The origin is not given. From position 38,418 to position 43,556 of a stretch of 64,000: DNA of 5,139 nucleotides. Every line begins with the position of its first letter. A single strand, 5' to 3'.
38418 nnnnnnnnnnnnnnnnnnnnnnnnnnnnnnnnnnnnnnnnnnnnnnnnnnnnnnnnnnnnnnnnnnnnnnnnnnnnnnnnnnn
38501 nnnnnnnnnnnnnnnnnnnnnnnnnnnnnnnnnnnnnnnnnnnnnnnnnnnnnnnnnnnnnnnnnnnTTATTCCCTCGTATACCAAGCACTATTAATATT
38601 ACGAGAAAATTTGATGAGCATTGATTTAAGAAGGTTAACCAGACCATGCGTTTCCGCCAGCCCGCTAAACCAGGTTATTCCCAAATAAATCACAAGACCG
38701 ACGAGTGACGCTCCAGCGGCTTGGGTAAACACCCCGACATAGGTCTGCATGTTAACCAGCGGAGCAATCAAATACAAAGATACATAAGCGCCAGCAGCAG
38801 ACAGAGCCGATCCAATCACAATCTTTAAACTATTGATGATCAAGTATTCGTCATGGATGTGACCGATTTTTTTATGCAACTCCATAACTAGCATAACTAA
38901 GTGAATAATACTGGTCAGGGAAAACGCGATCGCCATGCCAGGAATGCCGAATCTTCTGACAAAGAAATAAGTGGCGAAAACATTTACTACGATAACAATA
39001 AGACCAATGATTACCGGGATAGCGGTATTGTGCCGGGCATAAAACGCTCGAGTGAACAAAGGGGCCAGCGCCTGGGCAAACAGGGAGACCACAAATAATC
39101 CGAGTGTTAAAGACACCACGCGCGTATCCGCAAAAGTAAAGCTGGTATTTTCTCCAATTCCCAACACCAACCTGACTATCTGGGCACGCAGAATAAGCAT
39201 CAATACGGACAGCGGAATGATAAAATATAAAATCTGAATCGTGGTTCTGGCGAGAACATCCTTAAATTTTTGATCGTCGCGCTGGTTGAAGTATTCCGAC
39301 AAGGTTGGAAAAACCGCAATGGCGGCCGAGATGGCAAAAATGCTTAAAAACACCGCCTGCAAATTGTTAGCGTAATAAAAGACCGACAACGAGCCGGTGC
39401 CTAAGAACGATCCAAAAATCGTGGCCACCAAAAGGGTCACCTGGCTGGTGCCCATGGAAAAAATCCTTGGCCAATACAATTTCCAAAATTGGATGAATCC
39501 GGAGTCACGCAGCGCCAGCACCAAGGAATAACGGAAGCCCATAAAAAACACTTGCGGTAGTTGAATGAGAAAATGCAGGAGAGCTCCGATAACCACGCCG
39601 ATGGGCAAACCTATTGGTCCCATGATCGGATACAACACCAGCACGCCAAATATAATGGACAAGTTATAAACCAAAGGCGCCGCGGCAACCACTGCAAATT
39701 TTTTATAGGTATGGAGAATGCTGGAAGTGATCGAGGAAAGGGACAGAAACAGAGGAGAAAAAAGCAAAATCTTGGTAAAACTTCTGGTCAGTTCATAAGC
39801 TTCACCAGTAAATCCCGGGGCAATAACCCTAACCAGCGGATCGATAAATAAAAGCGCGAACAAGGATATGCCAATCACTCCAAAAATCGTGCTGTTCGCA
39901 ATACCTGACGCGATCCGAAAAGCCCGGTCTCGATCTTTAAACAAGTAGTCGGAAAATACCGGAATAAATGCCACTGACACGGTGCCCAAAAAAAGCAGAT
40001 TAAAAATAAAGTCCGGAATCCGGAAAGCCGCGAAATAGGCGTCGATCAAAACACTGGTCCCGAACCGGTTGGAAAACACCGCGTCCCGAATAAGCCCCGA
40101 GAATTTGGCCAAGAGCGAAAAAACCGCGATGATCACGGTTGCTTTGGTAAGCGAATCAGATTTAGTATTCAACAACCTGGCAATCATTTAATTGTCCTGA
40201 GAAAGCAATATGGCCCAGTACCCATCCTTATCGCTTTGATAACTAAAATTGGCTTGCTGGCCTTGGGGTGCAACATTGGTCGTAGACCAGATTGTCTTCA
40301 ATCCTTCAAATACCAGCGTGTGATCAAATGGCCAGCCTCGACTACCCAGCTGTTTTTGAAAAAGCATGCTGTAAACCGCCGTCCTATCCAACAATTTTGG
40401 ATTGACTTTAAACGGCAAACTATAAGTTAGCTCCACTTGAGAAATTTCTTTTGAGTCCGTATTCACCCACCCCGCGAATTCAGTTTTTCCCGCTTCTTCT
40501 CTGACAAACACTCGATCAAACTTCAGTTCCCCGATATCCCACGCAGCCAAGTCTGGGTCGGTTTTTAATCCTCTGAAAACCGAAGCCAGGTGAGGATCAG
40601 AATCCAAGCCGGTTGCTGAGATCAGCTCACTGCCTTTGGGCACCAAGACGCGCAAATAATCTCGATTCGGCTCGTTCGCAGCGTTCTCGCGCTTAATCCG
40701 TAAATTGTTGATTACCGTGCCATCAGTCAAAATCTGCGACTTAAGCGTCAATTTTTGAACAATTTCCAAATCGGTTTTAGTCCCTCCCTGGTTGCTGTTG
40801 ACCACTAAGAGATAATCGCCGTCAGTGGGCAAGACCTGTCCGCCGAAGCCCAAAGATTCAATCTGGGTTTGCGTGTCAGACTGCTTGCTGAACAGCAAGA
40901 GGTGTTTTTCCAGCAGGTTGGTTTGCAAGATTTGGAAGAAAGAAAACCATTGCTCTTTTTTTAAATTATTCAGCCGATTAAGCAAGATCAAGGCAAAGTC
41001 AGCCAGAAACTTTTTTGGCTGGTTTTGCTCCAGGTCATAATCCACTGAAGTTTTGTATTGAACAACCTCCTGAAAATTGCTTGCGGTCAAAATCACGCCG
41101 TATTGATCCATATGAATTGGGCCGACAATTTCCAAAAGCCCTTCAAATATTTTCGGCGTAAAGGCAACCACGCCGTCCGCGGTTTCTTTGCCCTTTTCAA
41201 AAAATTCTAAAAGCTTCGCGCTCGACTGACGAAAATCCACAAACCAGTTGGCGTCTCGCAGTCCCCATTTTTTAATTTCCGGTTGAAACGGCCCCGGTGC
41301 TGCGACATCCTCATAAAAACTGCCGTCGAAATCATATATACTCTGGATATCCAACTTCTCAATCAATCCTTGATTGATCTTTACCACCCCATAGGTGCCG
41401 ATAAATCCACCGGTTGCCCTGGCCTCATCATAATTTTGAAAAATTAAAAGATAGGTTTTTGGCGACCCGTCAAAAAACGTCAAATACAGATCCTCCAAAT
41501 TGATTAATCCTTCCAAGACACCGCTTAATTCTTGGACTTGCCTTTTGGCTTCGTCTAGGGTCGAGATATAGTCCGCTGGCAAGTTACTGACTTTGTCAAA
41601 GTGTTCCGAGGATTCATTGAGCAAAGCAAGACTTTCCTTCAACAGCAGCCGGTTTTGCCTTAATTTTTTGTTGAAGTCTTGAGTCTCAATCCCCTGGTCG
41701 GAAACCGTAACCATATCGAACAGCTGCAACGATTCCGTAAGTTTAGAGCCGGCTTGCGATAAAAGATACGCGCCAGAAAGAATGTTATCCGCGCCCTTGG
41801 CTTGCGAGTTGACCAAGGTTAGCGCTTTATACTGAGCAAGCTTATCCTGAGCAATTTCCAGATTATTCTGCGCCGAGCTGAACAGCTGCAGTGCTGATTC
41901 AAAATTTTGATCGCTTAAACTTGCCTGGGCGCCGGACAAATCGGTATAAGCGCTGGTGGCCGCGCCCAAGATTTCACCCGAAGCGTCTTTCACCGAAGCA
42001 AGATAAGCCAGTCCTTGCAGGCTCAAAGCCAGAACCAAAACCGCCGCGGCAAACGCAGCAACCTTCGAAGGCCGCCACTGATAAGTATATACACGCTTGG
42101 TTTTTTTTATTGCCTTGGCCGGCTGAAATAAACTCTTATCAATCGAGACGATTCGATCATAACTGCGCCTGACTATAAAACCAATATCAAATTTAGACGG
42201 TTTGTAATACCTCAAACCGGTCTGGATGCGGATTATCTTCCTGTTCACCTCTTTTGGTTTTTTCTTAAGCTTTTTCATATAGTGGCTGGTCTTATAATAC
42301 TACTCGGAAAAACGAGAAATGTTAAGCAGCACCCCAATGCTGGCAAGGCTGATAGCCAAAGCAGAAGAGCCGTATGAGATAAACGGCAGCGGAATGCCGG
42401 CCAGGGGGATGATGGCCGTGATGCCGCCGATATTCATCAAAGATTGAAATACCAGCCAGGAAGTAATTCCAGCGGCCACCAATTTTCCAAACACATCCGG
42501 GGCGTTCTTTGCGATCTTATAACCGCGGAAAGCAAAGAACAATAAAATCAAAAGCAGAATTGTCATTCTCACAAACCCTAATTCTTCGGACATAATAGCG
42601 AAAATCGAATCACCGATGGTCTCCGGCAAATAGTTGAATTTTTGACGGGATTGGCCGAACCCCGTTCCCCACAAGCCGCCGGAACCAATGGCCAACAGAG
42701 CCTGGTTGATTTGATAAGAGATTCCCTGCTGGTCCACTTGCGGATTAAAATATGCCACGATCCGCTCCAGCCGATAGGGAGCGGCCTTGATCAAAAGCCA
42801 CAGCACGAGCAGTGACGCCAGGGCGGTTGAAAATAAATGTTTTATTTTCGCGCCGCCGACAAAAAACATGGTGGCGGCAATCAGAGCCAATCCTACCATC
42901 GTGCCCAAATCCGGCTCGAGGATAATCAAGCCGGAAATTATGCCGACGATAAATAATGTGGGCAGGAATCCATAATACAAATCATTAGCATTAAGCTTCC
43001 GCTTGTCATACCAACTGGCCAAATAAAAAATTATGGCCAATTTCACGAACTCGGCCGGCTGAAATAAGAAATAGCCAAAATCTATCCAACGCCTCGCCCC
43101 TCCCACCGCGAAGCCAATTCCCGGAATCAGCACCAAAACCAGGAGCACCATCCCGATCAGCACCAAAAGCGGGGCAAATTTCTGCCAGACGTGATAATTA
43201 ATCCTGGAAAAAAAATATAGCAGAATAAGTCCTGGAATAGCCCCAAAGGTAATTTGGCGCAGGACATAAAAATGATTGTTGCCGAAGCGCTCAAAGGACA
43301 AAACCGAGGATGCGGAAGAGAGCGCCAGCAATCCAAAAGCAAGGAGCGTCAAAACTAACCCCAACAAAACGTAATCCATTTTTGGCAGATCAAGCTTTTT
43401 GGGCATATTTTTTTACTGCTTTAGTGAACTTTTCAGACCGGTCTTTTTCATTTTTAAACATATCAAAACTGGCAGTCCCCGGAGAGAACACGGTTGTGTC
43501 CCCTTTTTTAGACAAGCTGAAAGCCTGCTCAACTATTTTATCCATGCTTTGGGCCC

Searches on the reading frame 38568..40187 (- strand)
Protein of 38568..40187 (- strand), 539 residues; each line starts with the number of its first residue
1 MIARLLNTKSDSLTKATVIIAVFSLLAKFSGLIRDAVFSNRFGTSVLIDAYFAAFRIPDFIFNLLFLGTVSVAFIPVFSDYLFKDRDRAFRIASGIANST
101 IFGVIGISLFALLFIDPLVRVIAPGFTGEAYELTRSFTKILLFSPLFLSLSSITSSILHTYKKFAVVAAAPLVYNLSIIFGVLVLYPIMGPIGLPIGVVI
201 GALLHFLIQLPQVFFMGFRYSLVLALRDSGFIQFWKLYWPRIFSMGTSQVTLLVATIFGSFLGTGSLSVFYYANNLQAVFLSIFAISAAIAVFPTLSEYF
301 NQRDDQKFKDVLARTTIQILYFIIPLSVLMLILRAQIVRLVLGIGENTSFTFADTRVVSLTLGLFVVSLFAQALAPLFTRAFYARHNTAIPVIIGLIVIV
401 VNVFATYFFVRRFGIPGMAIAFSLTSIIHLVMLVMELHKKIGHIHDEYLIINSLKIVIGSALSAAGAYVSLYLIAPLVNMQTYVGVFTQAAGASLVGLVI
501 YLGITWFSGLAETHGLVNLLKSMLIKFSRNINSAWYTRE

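Call 53: search_protein_families(library=pfam, proteins=[window:38568-40187:-], max_evalue=0.00001)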
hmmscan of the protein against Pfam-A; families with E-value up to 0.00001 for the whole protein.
window:38568-40187:- (539 aa): 2 families
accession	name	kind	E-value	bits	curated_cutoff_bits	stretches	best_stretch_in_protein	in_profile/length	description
PF03023.19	MurJ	-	2.3e-83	280.7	27.4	1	39-470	2-433/451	Lipid II flippase MurJ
PF01554.23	MatE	-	3.6e-06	27.2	24.9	1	240-407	1-160/161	MatE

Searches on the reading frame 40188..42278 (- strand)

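Call 53: search_protein_families(library=pfam, proteins=[window:40188-42278:-], max_evalue=0.00001)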
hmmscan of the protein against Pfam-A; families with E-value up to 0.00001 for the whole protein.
window:40188-42278:- (696 aa): 1 family
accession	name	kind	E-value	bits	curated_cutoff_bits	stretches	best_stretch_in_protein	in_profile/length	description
PF13196.11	DUF4012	-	2.1e-23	83.9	28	1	273-408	3-141/144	Protein of unknown function (DUF4012)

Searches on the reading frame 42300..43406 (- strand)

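Call 53: search_protein_families(library=pfam, proteins=[window:42300-43406:-], max_evalue=0.00001)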
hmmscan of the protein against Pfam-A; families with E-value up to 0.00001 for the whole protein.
window:42300-43406:- (368 aa): 1 family
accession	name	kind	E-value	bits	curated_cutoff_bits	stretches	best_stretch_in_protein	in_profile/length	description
PF01098.24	FTSW_RODA_SPOVE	-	6.5e-100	335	26.4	1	16-367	5-354/356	Cell cycle protein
